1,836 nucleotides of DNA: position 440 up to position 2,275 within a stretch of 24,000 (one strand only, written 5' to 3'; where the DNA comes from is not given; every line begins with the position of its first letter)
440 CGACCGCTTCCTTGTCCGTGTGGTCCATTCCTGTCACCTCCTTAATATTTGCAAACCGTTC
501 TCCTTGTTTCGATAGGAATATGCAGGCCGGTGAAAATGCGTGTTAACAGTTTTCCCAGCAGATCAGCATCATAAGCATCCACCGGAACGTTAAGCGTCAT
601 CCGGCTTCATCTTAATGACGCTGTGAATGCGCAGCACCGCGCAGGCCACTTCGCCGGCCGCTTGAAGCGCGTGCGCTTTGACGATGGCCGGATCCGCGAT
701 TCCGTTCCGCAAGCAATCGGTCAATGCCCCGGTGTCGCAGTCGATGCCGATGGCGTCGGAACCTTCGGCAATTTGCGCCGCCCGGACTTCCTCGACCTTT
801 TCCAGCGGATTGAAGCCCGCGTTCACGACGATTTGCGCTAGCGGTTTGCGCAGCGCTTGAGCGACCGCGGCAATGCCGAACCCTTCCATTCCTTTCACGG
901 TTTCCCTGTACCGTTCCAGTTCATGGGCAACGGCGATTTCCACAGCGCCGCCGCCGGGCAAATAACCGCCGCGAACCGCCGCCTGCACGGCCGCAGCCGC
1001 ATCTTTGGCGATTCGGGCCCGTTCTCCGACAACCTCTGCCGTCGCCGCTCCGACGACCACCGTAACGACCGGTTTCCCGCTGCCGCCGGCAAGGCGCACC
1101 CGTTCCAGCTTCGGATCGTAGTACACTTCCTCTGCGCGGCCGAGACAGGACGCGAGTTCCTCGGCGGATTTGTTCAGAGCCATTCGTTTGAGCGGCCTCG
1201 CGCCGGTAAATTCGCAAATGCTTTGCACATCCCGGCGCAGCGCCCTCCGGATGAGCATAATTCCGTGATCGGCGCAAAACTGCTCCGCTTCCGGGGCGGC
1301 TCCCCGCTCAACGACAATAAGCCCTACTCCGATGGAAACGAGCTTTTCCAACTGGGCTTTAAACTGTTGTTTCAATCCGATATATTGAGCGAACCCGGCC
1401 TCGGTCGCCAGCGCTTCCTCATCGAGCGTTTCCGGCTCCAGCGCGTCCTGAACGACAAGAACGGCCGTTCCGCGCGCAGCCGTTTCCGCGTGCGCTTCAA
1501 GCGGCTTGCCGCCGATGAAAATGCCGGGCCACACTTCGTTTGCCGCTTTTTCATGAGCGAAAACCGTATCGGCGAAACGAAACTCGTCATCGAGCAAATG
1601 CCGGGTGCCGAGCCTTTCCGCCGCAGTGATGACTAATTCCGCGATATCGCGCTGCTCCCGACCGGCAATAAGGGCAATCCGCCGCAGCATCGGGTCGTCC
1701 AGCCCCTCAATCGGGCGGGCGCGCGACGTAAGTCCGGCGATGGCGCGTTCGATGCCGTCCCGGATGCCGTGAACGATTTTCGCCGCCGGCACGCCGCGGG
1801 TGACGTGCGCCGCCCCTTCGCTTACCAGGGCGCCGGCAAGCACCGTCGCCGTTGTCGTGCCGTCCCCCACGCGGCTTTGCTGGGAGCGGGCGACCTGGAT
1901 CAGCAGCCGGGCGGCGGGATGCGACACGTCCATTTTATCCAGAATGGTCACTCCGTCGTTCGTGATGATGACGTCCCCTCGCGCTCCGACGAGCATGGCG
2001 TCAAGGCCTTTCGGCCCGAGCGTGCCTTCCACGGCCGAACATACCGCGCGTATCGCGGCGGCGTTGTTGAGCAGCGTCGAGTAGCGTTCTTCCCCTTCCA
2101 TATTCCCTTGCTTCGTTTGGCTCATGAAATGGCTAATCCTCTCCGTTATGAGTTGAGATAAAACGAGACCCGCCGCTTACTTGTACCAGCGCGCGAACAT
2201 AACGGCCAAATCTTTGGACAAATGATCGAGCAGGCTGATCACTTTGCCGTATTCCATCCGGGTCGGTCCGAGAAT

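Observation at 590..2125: Archaeal-type (thermosome-like) chaperonin encoded in a spore-forming bacterium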

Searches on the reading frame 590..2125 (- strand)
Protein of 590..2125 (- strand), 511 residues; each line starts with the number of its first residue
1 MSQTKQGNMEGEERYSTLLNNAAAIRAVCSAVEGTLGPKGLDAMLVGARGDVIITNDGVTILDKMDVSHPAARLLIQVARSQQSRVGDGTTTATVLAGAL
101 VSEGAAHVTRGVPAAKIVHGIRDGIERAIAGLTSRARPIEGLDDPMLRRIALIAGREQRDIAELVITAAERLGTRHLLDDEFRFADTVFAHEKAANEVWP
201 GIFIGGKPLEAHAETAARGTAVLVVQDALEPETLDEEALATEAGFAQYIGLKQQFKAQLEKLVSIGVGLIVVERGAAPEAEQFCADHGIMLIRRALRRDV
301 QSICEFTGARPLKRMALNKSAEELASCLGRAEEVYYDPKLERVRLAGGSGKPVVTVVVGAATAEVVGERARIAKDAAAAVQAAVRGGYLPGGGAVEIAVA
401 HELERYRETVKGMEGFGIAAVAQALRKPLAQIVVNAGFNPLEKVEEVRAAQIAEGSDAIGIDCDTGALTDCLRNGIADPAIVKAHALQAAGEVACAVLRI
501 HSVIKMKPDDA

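Call 3: search_protein_families(library=pfam, proteins=[window:590-2125:-])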
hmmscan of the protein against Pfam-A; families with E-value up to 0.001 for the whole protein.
window:590-2125:- (511 aa): 1 family
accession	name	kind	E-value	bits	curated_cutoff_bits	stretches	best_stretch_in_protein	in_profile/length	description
PF00118.29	Cpn60_TCP1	-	3.5e-104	349.7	34.3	1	30-508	3-490/490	TCP-1/cpn60 chaperonin family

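Call 4: search_protein_families(library=ncbifam, proteins=[window:590-2125:-])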
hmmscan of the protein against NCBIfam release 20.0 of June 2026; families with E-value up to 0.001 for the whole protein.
window:590-2125:- (511 aa): 19 families
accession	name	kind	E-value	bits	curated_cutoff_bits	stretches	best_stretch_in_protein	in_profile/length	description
TIGR02339.1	thermosome_arch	subfamily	1.2e-79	268.4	671.1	1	16-505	16-519/521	thermosome subunit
NF041082.2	thermosome_alpha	equivalog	1.8e-77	261.3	450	1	18-505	19-517/519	thermosome subunit alpha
NF041083.2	thermosome_beta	equivalog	4e-77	260.4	400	1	17-505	18-518/520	thermosome subunit beta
TIGR02340.1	chap_CCT_alpha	equivalog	2.2e-58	198.3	800.2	2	256-510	268-533/536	T-complex protein 1 subunit alpha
TIGR02345.1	chap_CCT_eta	equivalog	6.4e-57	193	669.2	2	15-141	17-142/523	T-complex protein 1 subunit eta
TIGR02342.1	chap_CCT_delta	equivalog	1.8e-55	188.5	695.35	2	20-151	13-144/517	T-complex protein 1 subunit delta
NF009487.0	PRK12849.1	subfamily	1e-52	179.1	352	2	25-175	19-171/543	chaperonin GroEL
TIGR02343.1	chap_CCT_epsi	equivalog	3e-52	178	710.5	2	17-140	28-151/532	T-complex protein 1 subunit epsilon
TIGR02344.1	chap_CCT_gamma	equivalog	2e-49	168.5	553.45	2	16-148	16-148/526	T-complex protein 1 subunit gamma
TIGR02346.1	chap_CCT_theta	equivalog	1.1e-48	165.9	455.9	2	253-508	266-521/531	T-complex protein 1 subunit theta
NF000592.1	PRK00013.1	subfamily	1.2e-44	152.8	397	2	23-174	16-169/524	chaperonin GroEL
TIGR02348.1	GroEL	equivalog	7.7e-44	150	582.1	2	24-174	17-169/526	chaperonin GroEL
NF009488.0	PRK12850.1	subfamily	5.8e-43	147.2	475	2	25-175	20-172/544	chaperonin GroEL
TIGR02341.1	chap_CCT_beta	equivalog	7.7e-42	143.6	522.15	2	23-136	21-136/519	T-complex protein 1 subunit beta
NF009489.0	PRK12851.1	subfamily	2.2e-40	138.5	464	2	25-175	20-172/541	chaperonin GroEL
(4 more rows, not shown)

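Call 8: search_solved_structures(query=window:590-2125:-, max_evalue=1e-10, show_alignments=1)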
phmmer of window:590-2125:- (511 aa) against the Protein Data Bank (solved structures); distinct sequences matched with E-value up to 1e-10: 161 (the best 60 are shown).
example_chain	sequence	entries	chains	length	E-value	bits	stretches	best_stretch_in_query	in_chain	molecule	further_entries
9rwq_N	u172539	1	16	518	5e-184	615.6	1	6-508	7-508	Ancestral Group II Chaperonin (ACII)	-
5x9u_A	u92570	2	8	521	1.6e-126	426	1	8-508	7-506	Thermosome, alpha subunit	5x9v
9rwp_A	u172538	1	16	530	6.3e-77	262.5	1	17-507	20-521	Ancestral Group II Chaperonin (ACII)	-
1a6d_A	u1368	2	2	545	4.2e-61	210.3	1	11-507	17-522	THERMOSOME (ALPHA SUBUNIT)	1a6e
3j1e_A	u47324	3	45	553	1.1e-60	209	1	18-505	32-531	Chaperonin beta subunit | Chaperonin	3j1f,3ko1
6xhi_A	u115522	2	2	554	7.8e-58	199.5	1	17-504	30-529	Thermosome subunit beta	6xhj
4xcg_B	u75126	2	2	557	7.9e-58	199.5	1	17-504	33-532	Thermosome subunit beta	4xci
4xcd_A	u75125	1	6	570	8.6e-58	199.4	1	17-504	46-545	Thermosome subunit beta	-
5w79_A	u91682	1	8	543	1.9e-56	195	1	21-505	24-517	Chaperonin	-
1q3r_A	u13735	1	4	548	8.6e-55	189.5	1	19-507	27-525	Thermosome alpha subunit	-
3j3x_A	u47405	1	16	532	1.2e-54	189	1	21-505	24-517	Chaperonin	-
3kfb_A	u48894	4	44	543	1.3e-54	188.9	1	21-505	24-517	Chaperonin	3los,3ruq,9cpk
3izh_A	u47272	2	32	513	1.9e-54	188.4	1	21-505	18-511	Chaperonin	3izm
3rus_A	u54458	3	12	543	2e-54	188.3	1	21-505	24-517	Chaperonin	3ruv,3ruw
3izi_A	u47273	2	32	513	2.9e-54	187.7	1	21-505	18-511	Chaperonin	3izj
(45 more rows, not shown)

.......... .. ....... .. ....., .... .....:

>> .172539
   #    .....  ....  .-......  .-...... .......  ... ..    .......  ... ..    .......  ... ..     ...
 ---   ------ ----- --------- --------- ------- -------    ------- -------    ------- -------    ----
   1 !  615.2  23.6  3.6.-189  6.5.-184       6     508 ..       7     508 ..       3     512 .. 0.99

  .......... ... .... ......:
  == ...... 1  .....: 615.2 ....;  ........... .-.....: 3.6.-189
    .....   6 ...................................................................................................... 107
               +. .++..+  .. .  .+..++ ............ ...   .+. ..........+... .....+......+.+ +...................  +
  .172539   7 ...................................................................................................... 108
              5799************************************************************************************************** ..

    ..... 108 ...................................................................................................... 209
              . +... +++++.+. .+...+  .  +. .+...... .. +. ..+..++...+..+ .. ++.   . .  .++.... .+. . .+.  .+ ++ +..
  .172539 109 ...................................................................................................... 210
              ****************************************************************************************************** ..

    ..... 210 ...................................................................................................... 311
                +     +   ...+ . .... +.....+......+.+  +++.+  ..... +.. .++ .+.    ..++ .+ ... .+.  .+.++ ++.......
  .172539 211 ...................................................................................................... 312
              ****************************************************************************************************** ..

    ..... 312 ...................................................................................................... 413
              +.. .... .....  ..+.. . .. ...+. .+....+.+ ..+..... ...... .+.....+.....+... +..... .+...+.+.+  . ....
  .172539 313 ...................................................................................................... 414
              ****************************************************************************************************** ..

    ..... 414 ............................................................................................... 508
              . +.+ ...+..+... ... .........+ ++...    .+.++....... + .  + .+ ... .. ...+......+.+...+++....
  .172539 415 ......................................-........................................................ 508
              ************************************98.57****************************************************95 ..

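Call 12: find_homologous_proteins(query=window:590-2125:-, max_evalue=1e-20)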
Query window:590-2125:- (511 aa): 3843 proteins with E <= 1e-20 among 8000 candidates; the best 120 are listed.
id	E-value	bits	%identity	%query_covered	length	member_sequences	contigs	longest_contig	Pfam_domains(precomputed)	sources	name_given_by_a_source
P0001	0.0e+0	1085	100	100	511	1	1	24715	PF00118.30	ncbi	-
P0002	1.8e-222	757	69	99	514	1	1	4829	PF00118.30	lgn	-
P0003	1.6e-220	751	68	100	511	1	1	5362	PF00118.30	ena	-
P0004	1.0e-218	745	67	100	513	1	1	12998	PF00118.30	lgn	-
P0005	9.4e-218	742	68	99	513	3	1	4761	PF00118.30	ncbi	ncbi:MAG TPA: TCP-1/cpn60 chaperonin family protein [Bacilli bacterium]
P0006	3.2e-217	740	67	99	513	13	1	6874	PF00118.30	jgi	jgi:chaperonin GroEL (HSP60 family)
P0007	4.1e-216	736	68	100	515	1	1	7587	PF00118.30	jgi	-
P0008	2.7e-215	734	66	99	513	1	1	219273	PF00118.30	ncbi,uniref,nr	ncbi:TCP-1/cpn60 chaperonin family protein [Paenibacillus eucommiae]|uniref:Chaperonin GroEL (HSP60 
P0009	2.1e-214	731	68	100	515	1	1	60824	PF00118.30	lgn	-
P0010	1.4e-213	728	67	99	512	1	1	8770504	PF00118.30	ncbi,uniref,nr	ncbi:TCP-1/cpn60 chaperonin family protein [Paenibacillus hamazuiensis]|uniref:TCP-1/cpn60 chaperoni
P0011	1.4e-212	725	66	100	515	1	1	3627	PF00118.30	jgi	jgi:chaperonin GroEL (HSP60 family)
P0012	9.5e-212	722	66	100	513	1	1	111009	PF00118.30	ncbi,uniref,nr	ncbi:TCP-1/cpn60 chaperonin family protein [Paenibacillus thalictri]|uniref:Chaperonin n=1 Tax=Paeni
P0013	1.2e-211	722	67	100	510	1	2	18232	PF00118.30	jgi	jgi:chaperonin GroEL (HSP60 family)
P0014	1.4e-211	721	65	99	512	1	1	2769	PF00118.30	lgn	-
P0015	1.5e-211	721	66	99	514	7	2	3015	PF00118.30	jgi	jgi:chaperonin GroEL (HSP60 family)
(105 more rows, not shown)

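Call 19: find_related_loci(query=window:590-2125:-, collection=genome_contigs, flank=6000)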
Query window:590-2125:- (511 aa) in genome_contigs; peptide patterns used: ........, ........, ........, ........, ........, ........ (x = any residue, [..] = any of these).
65 stretches matched a pattern; 8 encode a relative of the query (tblastn E <= 1e-3); 8 distinct loci.
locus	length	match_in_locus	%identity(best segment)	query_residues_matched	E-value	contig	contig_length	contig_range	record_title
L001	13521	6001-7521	66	1-507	0e+0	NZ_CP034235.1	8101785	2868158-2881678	Paenibacillus psychroresistens strain ML311-T8 chromosome, complete genome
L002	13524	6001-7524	66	1-510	0e+0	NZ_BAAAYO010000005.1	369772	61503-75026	Paenibacillus hodogayensis strain JCM 12520 sequence05, whole genome shotgun sequence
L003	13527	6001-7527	64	3-510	0e+0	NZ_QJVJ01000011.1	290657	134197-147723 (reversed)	Paenibacillus flagellatus strain DXL2 contig11, whole genome shotgun sequence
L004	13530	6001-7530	65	1-511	0e+0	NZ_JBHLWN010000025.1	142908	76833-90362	Paenibacillus chartarius strain CCM 7759 platanus_K_21_77_35, whole genome shotgun sequence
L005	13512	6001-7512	62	8-509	0e+0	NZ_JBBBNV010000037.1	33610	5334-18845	Paenibacillus sp. y28 y28_scaffold37, whole genome shotgun sequence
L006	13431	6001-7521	60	1-507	0e+0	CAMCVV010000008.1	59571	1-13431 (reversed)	MAG: Paenibacillus alvei isolate ME-08apr19-84 genome assembly, contig: ME-08apr19-C1029, whole genome shotgun sequence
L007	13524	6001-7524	62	1-507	0e+0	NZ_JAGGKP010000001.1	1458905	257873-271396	Paenibacillus sediminis strain DSM 23491 Ga0454126_01, whole genome shotgun sequence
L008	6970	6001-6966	58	1-321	2e-113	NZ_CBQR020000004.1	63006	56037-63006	Gorillibacterium massiliense strain G5, whole genome shotgun sequence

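Call 41: search_protein_families(library=ncbifam, proteins=[L001:7592-8161:+, L001:8170-10047:+, L001:10130-11254:+, L001:11291-12394:+], max_evalue=1e-20)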
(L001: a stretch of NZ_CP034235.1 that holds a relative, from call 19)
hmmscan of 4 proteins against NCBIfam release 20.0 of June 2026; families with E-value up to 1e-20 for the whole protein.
L001:7592-8161:+ (189 aa): 19 families
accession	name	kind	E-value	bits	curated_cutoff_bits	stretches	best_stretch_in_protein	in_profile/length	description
NF010738.0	PRK14140.1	equivalog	1.4e-54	184.7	137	1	2-188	2-190/191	nucleotide exchange factor GrpE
NF010748.0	PRK14150.1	equivalog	4.1e-42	143.9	152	1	4-189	10-196/198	nucleotide exchange factor GrpE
NF010750.0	PRK14153.1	equivalog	1.4e-40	138.9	194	1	5-188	7-186/194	nucleotide exchange factor GrpE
NF010741.0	PRK14143.1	equivalog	4.2e-40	137.8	184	1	8-189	40-226/258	nucleotide exchange factor GrpE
NF010755.0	PRK14158.1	equivalog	3.4e-38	131.1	200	1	5-189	13-194/198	nucleotide exchange factor GrpE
NF010757.0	PRK14160.1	equivalog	1.1e-37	129.5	184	1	5-188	27-210/211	nucleotide exchange factor GrpE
NF010747.0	PRK14149.1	equivalog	8.1e-37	126.6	176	1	4-187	5-187/191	nucleotide exchange factor GrpE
NF010737.0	PRK14139.1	equivalog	1.5e-36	126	164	1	4-188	4-185/188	nucleotide exchange factor GrpE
NF010743.0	PRK14145.1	equivalog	9.6e-36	123.6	186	1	7-188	24-199/200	nucleotide exchange factor GrpE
NF010759.0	PRK14162.1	equivalog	1.9e-34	119.1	176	1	4-188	10-193/194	nucleotide exchange factor GrpE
NF010739.0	PRK14141.1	equivalog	1e-32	113.5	192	1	6-188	4-192/211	nucleotide exchange factor GrpE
NF010749.0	PRK14151.1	equivalog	5.8e-32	110.8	231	1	24-188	12-174/188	nucleotide exchange factor GrpE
NF007655.0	PRK10325.1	equivalog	2.1e-30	106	348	1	16-188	19-193/197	nucleotide exchange factor GrpE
NF010753.0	PRK14156.1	equivalog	1.3e-29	103.3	172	1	7-188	5-179/180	nucleotide exchange factor GrpE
NF010745.0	PRK14147.1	equivalog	1.6e-29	102.9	184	1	24-188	8-169/172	nucleotide exchange factor GrpE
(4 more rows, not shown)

L001:8170-10047:+ (625 aa): 8 families
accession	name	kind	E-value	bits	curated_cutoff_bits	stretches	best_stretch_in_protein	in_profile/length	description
NF001413.0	PRK00290.1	equivalog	2.1e-285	948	648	1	7-618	1-623/625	molecular chaperone DnaK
TIGR02350.1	prok_dnaK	equivalog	1.3e-273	908.8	822.55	1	9-580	1-595/596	molecular chaperone DnaK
NF009947.0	PRK13411.1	equivalog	4.7e-260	864.2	1002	2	84-623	100-643/662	molecular chaperone DnaK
NF009946.0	PRK13410.1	equivalog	4.9e-232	771.8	1019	2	88-619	106-639/669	molecular chaperone DnaK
NF003520.0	PRK05183.1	subfamily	3.5e-180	600.5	620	1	89-587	122-612/621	Fe-S protein assembly chaperone HscA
TIGR01991.1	HscA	equivalog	2.9e-179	597.4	708.55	1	10-583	1-588/600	Fe-S protein assembly chaperone HscA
NF002399.0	PRK01433.1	equivalog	2.3e-126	422.8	743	1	6-577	17-576/595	Fe-S protein assembly chaperone HscA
NF008673.0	PRK11678.1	equivalog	4.6e-22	78.5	331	0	56-220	88-267/450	molecular chaperone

L001:10130-11254:+ (374 aa): 11 families
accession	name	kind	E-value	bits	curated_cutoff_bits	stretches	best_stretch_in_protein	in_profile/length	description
NF008035.0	PRK10767.1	subfamily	3.6e-140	467.3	338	1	1-370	1-368/374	molecular chaperone DnaJ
TIGR02349.1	DnaJ_bact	equivalog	6.5e-138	459.9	377.2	1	5-348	1-351/354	molecular chaperone DnaJ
NF010894.0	PRK14301.1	equivalog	1.3e-121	406.1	548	1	1-372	1-371/373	chaperone protein DnaJ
NF010871.0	PRK14278.1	equivalog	4.4e-112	374.7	502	1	4-370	3-374/378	molecular chaperone DnaJ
NF010885.0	PRK14292.1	equivalog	5.9e-102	341.4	585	1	5-370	3-367/371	chaperone protein DnaJ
NF010874.0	PRK14281.1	equivalog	2.8e-96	323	619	1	3-369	2-394/397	chaperone protein DnaJ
NF010872.0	PRK14279.1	equivalog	2.2e-94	316.8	556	1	80-348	114-376/394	molecular chaperone DnaJ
NF010892.0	PRK14299.1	equivalog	9.3e-61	205.6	392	2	1-137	1-153/291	chaperone protein DnaJ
NF007618.0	PRK10266.1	equivalog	1.5e-58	198.7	403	2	210-351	155-294/306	curved DNA-binding protein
NF037946.1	terminal_TopJ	equivalog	6.3e-57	193.7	300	1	2-99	3-93/810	terminal organelle assembly protein TopJ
TIGR03835.1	termin_org_DnaJ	equivalog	2.6e-35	122.1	512.25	1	3-72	1-69/871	terminal organelle assembly protein TopJ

L001:11291-12394:+ (367 aa): 0 families

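Call 42: predict_structure(alignment_id=A1)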
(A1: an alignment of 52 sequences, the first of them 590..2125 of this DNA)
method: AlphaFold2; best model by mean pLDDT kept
length: 511 residues; sequences in the alignment: 52
mean_pLDDT: 89.7   pTM: 0.86
mean pLDDT of the five models: 89.7, 88.5, 87.5, 87.3, 86.6
residues with pLDDT >= 90: 355; 70-90: 134; 50-70: 11; < 50: 11
segments of 3 or more residues with pLDDT < 50: 1-10
pLDDT, mean of each block of 10 residues (from residue 1): 38 77 90 87 85 84 87 90 90 95 94 95 98 96 95 92 96 92 92 88 84 68 94 82 87 92 93 92 90 92 94 92 93 89 91 91 82 94 97 96 95 95 97 95 97 96 95 95 96 93 72 47
secondary structure, 60 per line:
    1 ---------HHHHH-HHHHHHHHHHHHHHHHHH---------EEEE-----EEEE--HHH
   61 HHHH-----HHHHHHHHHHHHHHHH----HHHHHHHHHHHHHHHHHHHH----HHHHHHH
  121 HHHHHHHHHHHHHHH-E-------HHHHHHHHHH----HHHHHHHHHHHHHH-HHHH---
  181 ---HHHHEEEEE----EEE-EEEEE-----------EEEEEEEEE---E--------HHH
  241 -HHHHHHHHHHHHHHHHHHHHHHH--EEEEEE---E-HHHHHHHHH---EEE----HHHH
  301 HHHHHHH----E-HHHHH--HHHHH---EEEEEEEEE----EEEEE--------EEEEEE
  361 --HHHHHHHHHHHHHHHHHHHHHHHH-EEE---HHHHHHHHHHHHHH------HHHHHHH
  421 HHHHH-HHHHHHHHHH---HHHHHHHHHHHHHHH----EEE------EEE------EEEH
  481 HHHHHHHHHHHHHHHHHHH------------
elements in order: H10-14 H16-33 E43-46 E52-55 H58-64 H70-85 H90-109 H114-135 H145-154 H159-172 H174-177 H184-187 E188-192 E197-199 E201-205 E217-225 H242-264 E267-272 H278-286 E290-292 H297-307 H314-318 H321-325 E329-337 E342-346 E355-360 H363-386 E388-390 H394-407 H414-425 H427-436 H440-454 E459-461 E468-470 E477-479 H480-499

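Call 45: fold_search(model_id=the predicted structure, library=pdb)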
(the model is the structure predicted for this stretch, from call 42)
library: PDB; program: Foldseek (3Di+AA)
matches with E <= 10: 681; with E <= 0.001: 576
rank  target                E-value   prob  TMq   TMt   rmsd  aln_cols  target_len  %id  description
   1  5x9v_A                4.0e-49  1.00  0.90  0.93   2.3       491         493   43  Crystal structure of group III chaperonin in the Closed state (released 2017-10-25)
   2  5x9u_A                3.6e-43  1.00  0.89  0.91   2.7       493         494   44  Crystal structure of group III chaperonin in the open state (released 2017-10-25)
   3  9cpk_A                6.9e-35  1.00  0.84  0.84   3.3       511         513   29  D8 symmetry reconstruction of MmCPn in closed state (released 2025-07-30)
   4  3kfb_A                2.8e-34  1.00  0.85  0.85   3.4       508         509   29  Crystal structure of a group II chaperonin from Methanococcus maripaludis (released 2010-06-23)
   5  3rus_A                3.2e-34  1.00  0.83  0.83   3.3       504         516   29  Crystal structure of Cpn-rls in complex with ADP from Methanococcus maripaludis (released 2012-01-04)
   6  3ruq_A                4.4e-34  1.00  0.83  0.82   3.3       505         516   29  Crystal structure of Cpn-WT in complex with ADP from Methanococcus maripaludis (released 2012-01-04)
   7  3izi_A                4.6e-34  1.00  0.84  0.84   3.5       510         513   29  Mm-cpn rls with ATP (released 2011-02-02)
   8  5w79_A                5.3e-34  1.00  0.81  0.80   4.6       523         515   29  Crystal Structure of the Group II Chaperonin from Methanococcus Maripaludis, Cysteine-less mutant in the Apo State (released 2018-06-20)
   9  3izk_A                8.9e-34  1.00  0.79  0.82   3.6       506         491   29  Mm-cpn rls deltalid with ATP (released 2011-02-02)
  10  9rwp_A                1.2e-33  1.00  0.78  0.80   4.7       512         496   33  Ancestral Group II Chaperonin (ACII) Double-Ring in Closed Conformation (released 2025-12-10)
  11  7wz3_d                1.3e-33  1.00  0.79  0.78   4.6       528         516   25  Cryo-EM structure of human TRiC-tubulin-S1 state (released 2023-02-22)
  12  7nvm_D                2.5e-33  1.00  0.82  0.81   4.5       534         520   25  Human TRiC complex in closed state with nanobody Nb18, actin and PhLP2A bound (released 2022-03-02)
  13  3kfe_A                5.6e-33  1.00  0.82  0.85   3.5       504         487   29  Crystal structures of a group II chaperonin from Methanococcus maripaludis (released 2010-06-23)
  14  7nvl_D                5.9e-33  1.00  0.83  0.82   4.1       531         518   25  Human TRiC complex in closed state with nanobody bound (Consensus Map) (released 2022-03-02)
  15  7nvn_D                9.0e-33  1.00  0.83  0.82   4.2       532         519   25  Human TRiC complex in closed state with nanobody and tubulin bound (released 2022-03-02)
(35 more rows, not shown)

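Call 46: list_cluster_members(proteins=[P0001])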
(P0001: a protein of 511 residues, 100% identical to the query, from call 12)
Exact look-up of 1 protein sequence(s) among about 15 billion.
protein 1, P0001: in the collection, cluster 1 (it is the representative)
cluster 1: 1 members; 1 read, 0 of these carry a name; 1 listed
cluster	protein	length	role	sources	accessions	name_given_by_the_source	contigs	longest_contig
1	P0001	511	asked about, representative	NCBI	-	-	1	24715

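Call 47: find_encoding_contigs(protein=P0001, flank=10000, max_places=3)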
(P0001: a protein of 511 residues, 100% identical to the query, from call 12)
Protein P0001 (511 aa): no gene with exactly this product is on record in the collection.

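Call 59: search_protein_families(library=pfam, proteins=[P0153, P0172])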
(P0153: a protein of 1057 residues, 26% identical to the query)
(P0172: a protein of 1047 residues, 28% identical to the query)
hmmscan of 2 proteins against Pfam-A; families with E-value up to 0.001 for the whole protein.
P0153 (1057 aa): 1 family
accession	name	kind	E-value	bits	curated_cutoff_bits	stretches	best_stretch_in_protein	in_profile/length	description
PF00118.29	Cpn60_TCP1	-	0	1025.4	34.3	2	27-515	1-488/490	TCP-1/cpn60 chaperonin family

P0172 (1047 aa): 1 family
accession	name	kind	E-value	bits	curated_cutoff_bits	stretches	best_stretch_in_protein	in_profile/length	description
PF00118.29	Cpn60_TCP1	-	5.3e-245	814.1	34.3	2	17-503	3-486/490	TCP-1/cpn60 chaperonin family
